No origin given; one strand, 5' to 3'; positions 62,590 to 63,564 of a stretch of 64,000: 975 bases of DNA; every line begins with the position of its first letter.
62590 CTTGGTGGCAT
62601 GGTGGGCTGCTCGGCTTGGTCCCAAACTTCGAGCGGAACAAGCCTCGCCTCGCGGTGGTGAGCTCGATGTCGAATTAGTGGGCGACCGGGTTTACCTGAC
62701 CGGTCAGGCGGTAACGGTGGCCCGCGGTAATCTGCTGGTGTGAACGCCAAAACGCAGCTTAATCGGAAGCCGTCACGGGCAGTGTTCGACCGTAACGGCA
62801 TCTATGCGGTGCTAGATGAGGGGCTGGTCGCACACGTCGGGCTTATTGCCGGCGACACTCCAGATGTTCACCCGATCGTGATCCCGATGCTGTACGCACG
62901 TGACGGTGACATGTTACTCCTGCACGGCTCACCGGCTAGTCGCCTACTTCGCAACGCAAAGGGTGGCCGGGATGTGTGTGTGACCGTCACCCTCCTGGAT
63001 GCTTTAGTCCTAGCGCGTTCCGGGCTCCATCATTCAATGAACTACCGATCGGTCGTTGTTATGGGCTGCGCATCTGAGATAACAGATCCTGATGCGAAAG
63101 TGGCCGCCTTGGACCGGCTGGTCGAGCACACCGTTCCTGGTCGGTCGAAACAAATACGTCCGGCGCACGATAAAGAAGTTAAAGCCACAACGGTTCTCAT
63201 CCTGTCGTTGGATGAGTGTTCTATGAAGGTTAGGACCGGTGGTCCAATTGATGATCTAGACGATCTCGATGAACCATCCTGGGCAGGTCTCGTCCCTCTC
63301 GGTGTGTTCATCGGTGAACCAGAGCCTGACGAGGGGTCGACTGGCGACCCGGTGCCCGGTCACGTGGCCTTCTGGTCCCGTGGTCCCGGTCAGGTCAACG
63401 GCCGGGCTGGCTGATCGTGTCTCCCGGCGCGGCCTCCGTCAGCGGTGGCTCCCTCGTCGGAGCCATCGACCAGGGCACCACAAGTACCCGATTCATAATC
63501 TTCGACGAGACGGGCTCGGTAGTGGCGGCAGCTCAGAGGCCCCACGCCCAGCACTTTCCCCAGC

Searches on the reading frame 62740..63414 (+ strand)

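Call 79: search_protein_families(library=pfam, proteins=[window:62740-63414:+], max_evalue=0.00001)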
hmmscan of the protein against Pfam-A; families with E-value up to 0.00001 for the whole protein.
window:62740-63414:+ (224 aa): 1 family
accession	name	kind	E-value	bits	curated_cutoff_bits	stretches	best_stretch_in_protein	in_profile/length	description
PF12900.13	Pyridox_ox_2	-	4.4e-38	130.8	27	1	18-163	2-139/140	Pyridoxamine 5'-phosphate oxidase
